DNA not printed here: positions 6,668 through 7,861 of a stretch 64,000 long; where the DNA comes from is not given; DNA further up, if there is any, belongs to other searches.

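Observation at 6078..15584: Fucose-containing, methylated glycan biosynthesis island without initiating transferase, polymerase or sugar-nucleotide genes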

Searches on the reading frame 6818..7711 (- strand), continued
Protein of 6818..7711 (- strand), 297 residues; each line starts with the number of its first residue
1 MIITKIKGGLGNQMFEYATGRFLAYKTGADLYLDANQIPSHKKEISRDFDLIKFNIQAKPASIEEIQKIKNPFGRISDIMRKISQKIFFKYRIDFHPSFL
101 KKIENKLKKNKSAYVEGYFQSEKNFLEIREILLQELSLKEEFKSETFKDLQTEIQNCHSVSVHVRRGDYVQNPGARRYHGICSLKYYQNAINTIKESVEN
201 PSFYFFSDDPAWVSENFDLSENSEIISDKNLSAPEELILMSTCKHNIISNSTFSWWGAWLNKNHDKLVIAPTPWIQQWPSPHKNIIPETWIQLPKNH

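Call 32: find_homologous_proteins(query=window:6818-7711:-, max_evalue=0.001)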
Query window:6818-7711:- (297 aa): 7996 proteins with E <= 0.001 among 8000 candidates; the best 120 are listed.
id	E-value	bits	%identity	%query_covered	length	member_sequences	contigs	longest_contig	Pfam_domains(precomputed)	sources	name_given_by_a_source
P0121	1.2e-199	680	100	100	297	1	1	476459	PF01531.23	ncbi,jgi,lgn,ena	ncbi:MAG: alpha-1,2-fucosyltransferase [Candidatus Paceibacterota bacterium]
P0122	8.4e-142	490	70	100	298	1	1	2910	PF01531.23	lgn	-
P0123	8.3e-141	487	71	100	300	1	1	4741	PF01531.23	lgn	-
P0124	3.5e-134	465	67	100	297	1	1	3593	PF01531.23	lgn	-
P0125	3.0e-133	462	69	100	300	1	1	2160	PF01531.23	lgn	-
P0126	8.6e-124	431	63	100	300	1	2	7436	PF01531.23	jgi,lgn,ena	jgi:hypothetical protein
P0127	1.4e-117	411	62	100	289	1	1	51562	PF01531.23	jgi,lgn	jgi:hypothetical protein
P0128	9.2e-117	408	61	100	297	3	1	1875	PF01531.23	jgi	jgi:hypothetical protein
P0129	3.9e-116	406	62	100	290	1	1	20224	PF01531.23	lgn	-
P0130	2.1e-111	390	60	100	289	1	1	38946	PF01531.23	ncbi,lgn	-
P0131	5.8e-110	385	55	100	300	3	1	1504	PF01531.23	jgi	jgi:hypothetical protein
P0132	1.8e-105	371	56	100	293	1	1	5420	PF01531.23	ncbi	-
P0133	1.3e-99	352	56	100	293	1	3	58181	PF01531.23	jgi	jgi:hypothetical protein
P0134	8.9e-92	326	52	100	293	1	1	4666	PF01531.23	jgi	jgi:hypothetical protein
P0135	2.3e-89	318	50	100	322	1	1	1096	PF01531.23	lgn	-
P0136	4.2e-89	317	52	100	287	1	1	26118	PF01531.23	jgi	jgi:hypothetical protein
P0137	9.0e-88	313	48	99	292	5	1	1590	PF01531.23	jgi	-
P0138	2.6e-87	311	50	99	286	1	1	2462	PF01531.23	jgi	jgi:hypothetical protein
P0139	1.0e-86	309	48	99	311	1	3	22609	PF01531.23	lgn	-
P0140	2.8e-85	304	50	100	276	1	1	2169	PF01531.23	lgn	-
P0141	3.7e-85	304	48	99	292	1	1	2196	PF01531.23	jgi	-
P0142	7.9e-85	303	49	99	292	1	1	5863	PF01531.23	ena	-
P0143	3.3e-83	298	48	99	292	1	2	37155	PF01531.23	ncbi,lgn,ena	-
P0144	3.6e-83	298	48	99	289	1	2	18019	PF01531.23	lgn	-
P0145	4.3e-83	297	48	97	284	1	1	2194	PF01531.23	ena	-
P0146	5.1e-83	297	49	99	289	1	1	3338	PF01531.23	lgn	-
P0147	5.5e-83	297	49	99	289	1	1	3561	PF01531.23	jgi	-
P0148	2.9e-82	295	47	99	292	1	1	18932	PF01531.23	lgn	-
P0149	8.3e-82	293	50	99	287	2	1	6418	PF01531.23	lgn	-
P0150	9.6e-82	293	48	99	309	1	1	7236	PF01531.23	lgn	-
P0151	6.1e-81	290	47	99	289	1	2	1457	PF01531.23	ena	-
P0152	6.7e-81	290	48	99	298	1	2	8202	PF01531.23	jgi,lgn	-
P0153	2.8e-80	288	49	99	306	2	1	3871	PF01531.23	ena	-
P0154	4.9e-80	287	49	99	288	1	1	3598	PF01531.23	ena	-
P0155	1.3e-79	286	48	99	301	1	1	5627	PF01531.23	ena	-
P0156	2.2e-79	285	47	99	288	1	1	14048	PF01531.23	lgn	-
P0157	2.5e-79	285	45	99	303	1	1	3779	PF01531.23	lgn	-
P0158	2.7e-79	285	47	99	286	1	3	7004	PF01531.23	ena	-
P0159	3.1e-79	285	48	98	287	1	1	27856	PF01531.23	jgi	-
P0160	4.0e-79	284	47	99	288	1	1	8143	PF01531.23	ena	-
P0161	7.9e-79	283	46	99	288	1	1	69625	PF01531.23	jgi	jgi:hypothetical protein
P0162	1.2e-78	283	46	99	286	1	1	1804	PF01531.23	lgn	-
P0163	2.0e-78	282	45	99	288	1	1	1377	PF01531.23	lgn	-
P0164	2.1e-78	282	46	99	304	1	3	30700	PF01531.23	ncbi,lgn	-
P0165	2.8e-78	281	46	99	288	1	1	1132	PF01531.23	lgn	-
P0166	4.0e-78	281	46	99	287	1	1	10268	PF01531.23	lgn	-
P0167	6.1e-78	280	46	99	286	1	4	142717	PF01531.23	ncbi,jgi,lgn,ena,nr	ncbi:MAG TPA: hypothetical protein DCS23_03295 [Candidatus Yonathbacteria bacterium]|nr:hypothetical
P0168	6.3e-78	280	46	99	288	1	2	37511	PF01531.23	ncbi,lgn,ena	-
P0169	7.8e-78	280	43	99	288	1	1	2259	PF01531.23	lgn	-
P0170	7.9e-78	280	48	99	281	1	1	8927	PF01531.23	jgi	-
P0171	8.2e-78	280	46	99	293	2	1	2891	PF01531.23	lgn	-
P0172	1.0e-77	280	47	100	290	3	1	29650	PF01531.23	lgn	-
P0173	1.6e-77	279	45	99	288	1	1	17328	PF01531.23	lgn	-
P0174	1.6e-77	279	46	99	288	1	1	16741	PF01531.23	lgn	-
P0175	4.2e-77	278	47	98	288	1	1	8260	PF01531.23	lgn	-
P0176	4.3e-77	278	44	99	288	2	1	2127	PF01531.23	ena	-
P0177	5.2e-77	277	45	99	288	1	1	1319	PF01531.23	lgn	-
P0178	5.3e-77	277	46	99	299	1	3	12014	PF01531.23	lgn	-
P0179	5.9e-77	277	45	99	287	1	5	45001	PF01531.23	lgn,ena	-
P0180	6.2e-77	277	47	99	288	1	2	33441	PF01531.23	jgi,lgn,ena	-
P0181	6.8e-77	277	50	99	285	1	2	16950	PF01531.23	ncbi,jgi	ncbi:MAG: hypothetical protein RLZZ517_529 [Candidatus Parcubacteria bacterium]|jgi:hypothetical pro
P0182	1.4e-76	276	47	99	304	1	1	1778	PF01531.23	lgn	-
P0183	2.1e-76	275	47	99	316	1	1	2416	PF01531.23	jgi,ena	jgi:hypothetical protein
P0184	2.3e-76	275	46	98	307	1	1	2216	PF01531.23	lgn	-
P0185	3.2e-76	275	48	100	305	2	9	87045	PF01531.23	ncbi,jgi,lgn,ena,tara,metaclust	tara:strand:+ start:13529 stop:14446 length:918 start_codon:yes stop_codon:yes gene_type:complete|me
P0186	4.1e-76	274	45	99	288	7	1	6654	PF01531.23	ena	-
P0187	4.8e-76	274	45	99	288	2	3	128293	PF01531.23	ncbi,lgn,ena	ncbi:MAG: alpha-1,2-fucosyltransferase [Patescibacteria group bacterium]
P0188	6.7e-76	274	46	99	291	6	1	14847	PF01531.23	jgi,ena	-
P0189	9.4e-76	273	46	99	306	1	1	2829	PF01531.23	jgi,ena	-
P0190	9.6e-76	273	47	97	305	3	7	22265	PF01531.23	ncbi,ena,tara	tara:strand:+ start:20373 stop:21290 length:918 start_codon:yes stop_codon:yes gene_type:complete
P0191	1.3e-75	273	48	99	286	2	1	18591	PF01531.23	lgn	-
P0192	1.5e-75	272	45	99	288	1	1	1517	PF01531.23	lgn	-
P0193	1.6e-75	272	49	100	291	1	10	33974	PF01531.23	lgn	-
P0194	1.6e-75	272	45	99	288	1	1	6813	PF01531.23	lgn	-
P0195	2.7e-75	272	43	99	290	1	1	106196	PF01531.23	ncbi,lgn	-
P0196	3.0e-75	272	47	99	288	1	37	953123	PF01531.23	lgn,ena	-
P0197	3.1e-75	272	50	99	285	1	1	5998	PF01531.23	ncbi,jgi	ncbi:MAG: hypothetical protein RLY43_300 [Bacteroidota bacterium]|jgi:hypothetical protein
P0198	3.3e-75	271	43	97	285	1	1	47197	PF01531.23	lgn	-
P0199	6.2e-75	270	43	99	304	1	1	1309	PF01531.23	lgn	-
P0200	1.1e-74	270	46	99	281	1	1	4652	PF01531.23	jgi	jgi:hypothetical protein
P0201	2.1e-74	269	46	99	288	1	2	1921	PF01531.23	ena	-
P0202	3.0e-74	268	44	99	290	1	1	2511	PF01531.23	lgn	-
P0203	3.0e-74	268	45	99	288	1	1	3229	PF01531.23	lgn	-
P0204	3.7e-74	268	47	99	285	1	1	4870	PF01531.23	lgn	-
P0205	3.9e-74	268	46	99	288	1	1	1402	PF01531.23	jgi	jgi:hypothetical protein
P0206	5.4e-74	267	47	99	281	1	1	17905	PF01531.23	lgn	-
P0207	5.4e-74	267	46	99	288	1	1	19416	PF01531.23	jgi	-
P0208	8.9e-74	267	46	100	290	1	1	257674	PF01531.23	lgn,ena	-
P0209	1.1e-73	266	44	99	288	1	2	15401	PF01531.23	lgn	-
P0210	1.1e-73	266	45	99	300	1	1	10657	PF01531.23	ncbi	-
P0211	1.2e-73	266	48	99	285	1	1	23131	PF01531.23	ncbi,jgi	ncbi:MAG: hypothetical protein RLY49_304 [Candidatus Parcubacteria bacterium]|jgi:hypothetical prote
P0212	1.7e-73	266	47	98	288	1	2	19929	PF01531.23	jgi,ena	-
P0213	1.8e-73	266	45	99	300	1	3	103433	PF01531.23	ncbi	-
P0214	1.9e-73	266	45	100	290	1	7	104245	PF01531.23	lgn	-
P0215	2.0e-73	266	45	99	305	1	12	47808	PF01531.23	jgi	jgi:hypothetical protein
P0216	3.2e-73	265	45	98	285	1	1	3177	PF01531.23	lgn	-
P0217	4.8e-73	264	46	98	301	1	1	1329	PF01531.23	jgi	jgi:hypothetical protein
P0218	6.4e-73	264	46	100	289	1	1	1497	PF01531.23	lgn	-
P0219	1.1e-72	263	44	99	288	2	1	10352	PF01531.23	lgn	-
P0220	1.6e-72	263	45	99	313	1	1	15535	PF01531.23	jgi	jgi:hypothetical protein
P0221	2.0e-72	262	44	99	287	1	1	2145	PF01531.23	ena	-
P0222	2.0e-72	262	45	99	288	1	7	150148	PF01531.23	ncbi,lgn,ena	-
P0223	2.4e-72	262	46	99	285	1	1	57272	PF01531.23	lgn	-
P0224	2.4e-72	262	44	99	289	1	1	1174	PF01531.23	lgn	-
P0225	3.1e-72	262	45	99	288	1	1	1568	PF01531.23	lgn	-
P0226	3.8e-72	261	45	100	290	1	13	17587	PF01531.23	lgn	-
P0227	5.3e-72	261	44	100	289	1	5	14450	PF01531.23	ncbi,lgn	-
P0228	5.4e-72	261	46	99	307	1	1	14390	PF01531.23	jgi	jgi:hypothetical protein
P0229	1.2e-71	260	43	99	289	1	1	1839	PF01531.23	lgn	-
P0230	1.4e-71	259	48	99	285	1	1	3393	PF01531.23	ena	-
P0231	1.7e-71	259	46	99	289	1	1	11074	PF01531.23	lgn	-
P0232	2.3e-71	259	46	99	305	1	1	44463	PF01531.23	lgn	-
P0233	2.5e-71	259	47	99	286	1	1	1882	PF01531.23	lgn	-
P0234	3.1e-71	258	46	99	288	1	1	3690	PF01531.23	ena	-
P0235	3.3e-71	258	45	99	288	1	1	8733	PF01531.23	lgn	-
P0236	3.9e-71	258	44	99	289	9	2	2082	PF01531.23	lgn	-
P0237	7.2e-71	257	44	99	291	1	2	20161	PF01531.23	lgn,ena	-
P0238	1.1e-70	256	43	100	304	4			PF01531.23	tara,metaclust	tara:strand:- start:874 stop:1788 length:915 start_codon:yes stop_codon:yes gene_type:complete|metac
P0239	2.2e-70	256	44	99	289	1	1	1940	PF01531.23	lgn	-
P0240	2.7e-70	255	43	99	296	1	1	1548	PF01531.23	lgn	-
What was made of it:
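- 6818..7711 (-): GT11 glycosyltransferase (predicted GDP-L-fucose alpha-1,2-fucosyltransferase). NCBI names it alpha-1,2-fucosyltransferase (call 32).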

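Call 33: find_encoding_contigs(protein=P0127, flank=10000, max_places=1)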
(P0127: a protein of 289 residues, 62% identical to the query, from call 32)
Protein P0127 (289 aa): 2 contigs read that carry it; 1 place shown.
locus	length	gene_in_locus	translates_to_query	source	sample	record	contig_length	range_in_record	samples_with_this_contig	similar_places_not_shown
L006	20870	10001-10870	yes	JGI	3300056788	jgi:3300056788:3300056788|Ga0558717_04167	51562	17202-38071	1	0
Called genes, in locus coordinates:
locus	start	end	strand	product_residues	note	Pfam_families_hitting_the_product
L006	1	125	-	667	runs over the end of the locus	PF16589:BRCT_2 (faint), PF22745:Nlig-Ia, PF01653:DNA_ligase_aden, PF03120:OB_DNA_ligase, PF12826:HHH_2, PF14520:HHH_5 (weak), PF00533:BRCT, PF12738:PTCB-BRCT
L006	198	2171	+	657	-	PF01943:Polysacc_synt, PF13440:Polysacc_synt_3, PF01554:MatE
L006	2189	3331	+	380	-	PF13524:Glyco_trans_1_2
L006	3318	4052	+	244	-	PF05050:Methyltransf_21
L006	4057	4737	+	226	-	PF13489:Methyltransf_23 (weak), PF08241:Methyltransf_11, PF08242:Methyltransf_12 (weak), PF13649:Methyltransf_25 (weak), PF13847:Methyltransf_31 (weak)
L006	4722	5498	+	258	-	PF01522:Polysacc_deac_1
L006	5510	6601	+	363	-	PF13439:Glyco_transf_4, PF13692:Glyco_trans_1_4, PF20706:GT4-conflict, PF00534:Glycos_transf_1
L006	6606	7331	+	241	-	PF00535:Glycos_transf_2, PF10111:Glyco_tranf_2_2, PF13641:Glyco_tranf_2_3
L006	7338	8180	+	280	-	PF02475:TRM5-TYW2_MTfase, PF05050:Methyltransf_21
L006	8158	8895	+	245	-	PF03269:DUF268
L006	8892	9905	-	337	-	PF00106:adh_short, PF01073:3Beta_HSD, PF01370:Epimerase, PF02719:Polysacc_synt_2, PF04321:RmlD_sub_bind, PF07993:NAD_binding_4, PF08659:KR, PF16363:GDP_Man_Dehyd, +2 more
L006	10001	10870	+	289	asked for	PF01531:Glyco_transf_11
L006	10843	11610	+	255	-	PF13641:Glyco_tranf_2_3, PF00535:Glycos_transf_2, PF10111:Glyco_tranf_2_2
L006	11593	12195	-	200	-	-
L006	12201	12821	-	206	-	-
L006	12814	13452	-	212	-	PF07963:N_methyl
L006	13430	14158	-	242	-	PF07963:N_methyl (faint)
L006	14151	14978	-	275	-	PF06750:A24_N_bact, PF01478:Peptidase_A24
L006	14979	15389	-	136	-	PF07963:N_methyl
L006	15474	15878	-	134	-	PF07963:N_methyl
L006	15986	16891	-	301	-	PF03690:MYG1_exonuc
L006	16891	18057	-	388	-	PF26514:DUF8173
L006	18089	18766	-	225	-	PF07516:SecA_SW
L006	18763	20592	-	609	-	PF07517:SecA_DEAD, PF01043:SecA_PP_bind, PF21090:P-loop_SecA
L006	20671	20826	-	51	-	-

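Call 34: find_encoding_contigs(protein=P0130, flank=10000, max_places=1)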
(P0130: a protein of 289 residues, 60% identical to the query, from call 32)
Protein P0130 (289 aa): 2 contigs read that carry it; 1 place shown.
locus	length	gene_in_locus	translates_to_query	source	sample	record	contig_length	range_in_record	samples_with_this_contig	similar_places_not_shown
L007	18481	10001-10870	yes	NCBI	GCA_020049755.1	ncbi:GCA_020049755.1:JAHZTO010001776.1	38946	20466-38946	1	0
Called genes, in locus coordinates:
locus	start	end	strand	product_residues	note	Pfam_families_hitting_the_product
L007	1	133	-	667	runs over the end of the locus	PF22745:Nlig-Ia, PF01653:DNA_ligase_aden, PF03120:OB_DNA_ligase, PF12826:HHH_2, PF14520:HHH_5 (weak), PF00533:BRCT, PF12738:PTCB-BRCT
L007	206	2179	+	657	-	PF01943:Polysacc_synt, PF13440:Polysacc_synt_3, PF08241:Methyltransf_11 (faint)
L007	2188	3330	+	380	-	PF13524:Glyco_trans_1_2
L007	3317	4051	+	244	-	PF05050:Methyltransf_21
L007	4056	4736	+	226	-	PF13489:Methyltransf_23 (weak), PF08241:Methyltransf_11, PF08242:Methyltransf_12 (weak), PF13649:Methyltransf_25 (faint), PF13847:Methyltransf_31 (weak)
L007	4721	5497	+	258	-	PF01522:Polysacc_deac_1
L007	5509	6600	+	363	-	PF13439:Glyco_transf_4, PF13692:Glyco_trans_1_4, PF20706:GT4-conflict, PF00534:Glycos_transf_1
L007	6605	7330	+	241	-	PF00535:Glycos_transf_2, PF10111:Glyco_tranf_2_2, PF13641:Glyco_tranf_2_3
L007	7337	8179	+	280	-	PF02475:TRM5-TYW2_MTfase, PF05050:Methyltransf_21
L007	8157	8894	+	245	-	PF03269:DUF268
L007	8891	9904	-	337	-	PF00106:adh_short, PF01073:3Beta_HSD, PF01370:Epimerase, PF02719:Polysacc_synt_2, PF04321:RmlD_sub_bind, PF07993:NAD_binding_4 (weak), PF08659:KR, PF16363:GDP_Man_Dehyd, +2 more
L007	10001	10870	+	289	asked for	PF01531:Glyco_transf_11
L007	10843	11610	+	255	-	PF13641:Glyco_tranf_2_3, PF00535:Glycos_transf_2, PF10111:Glyco_tranf_2_2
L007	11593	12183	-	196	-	-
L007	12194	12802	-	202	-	PF07963:N_methyl (faint)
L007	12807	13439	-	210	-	PF07963:N_methyl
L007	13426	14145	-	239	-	PF07963:N_methyl (faint)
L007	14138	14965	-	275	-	PF06750:A24_N_bact, PF01478:Peptidase_A24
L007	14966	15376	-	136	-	PF07963:N_methyl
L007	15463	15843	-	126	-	PF07963:N_methyl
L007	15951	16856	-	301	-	PF03690:MYG1_exonuc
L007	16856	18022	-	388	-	PF26514:DUF8173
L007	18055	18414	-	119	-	PF07516:SecA_SW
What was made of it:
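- L006/L007 also lack an adjacent Wzy_C gene but are intact (calls 33, 34).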

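Call 35: find_encoding_contigs(protein=P0133, flank=10000, max_places=1)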
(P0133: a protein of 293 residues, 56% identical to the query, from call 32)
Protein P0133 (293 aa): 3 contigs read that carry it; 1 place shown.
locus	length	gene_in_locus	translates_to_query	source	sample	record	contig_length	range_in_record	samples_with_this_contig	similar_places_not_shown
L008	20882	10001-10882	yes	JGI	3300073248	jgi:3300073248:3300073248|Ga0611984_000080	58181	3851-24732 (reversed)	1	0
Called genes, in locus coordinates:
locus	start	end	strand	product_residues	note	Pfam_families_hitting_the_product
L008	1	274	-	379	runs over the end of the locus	-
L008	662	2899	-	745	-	PF04932:Wzy_C, PF21033:RMD1-3 (faint), PF23914:TPR_CcmH_CycH (faint)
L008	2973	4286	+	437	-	PF01943:Polysacc_synt, PF13440:Polysacc_synt_3, PF01554:MatE (weak)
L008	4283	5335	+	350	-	PF04230:PS_pyruv_trans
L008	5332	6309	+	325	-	PF00881:Nitroreductase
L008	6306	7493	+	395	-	PF13439:Glyco_transf_4, PF00534:Glycos_transf_1, PF13692:Glyco_trans_1_4, PF20706:GT4-conflict (weak)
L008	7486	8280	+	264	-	PF00535:Glycos_transf_2, PF10111:Glyco_tranf_2_2, PF13641:Glyco_tranf_2_3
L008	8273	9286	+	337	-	-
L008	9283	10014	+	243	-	PF03269:DUF268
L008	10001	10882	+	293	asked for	PF01531:Glyco_transf_11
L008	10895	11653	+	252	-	PF00535:Glycos_transf_2, PF10111:Glyco_tranf_2_2, PF13641:Glyco_tranf_2_3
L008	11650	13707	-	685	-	PF10412:TrwB_AAD_bind (weak)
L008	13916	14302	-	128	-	PF02452:PemK_toxin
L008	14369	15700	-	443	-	PF01225:Mur_ligase, PF08245:Mur_ligase_M, PF02875:Mur_ligase_C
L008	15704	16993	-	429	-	PF13200:DUF4015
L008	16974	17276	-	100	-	-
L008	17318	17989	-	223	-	PF00590:TP_methylase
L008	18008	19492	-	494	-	PF00224:PK, PF02887:PK_C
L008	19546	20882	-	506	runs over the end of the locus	PF01381:HTH_3, PF12844:HTH_19 (weak), PF13560:HTH_31 (weak), PF00275:EPSP_synthase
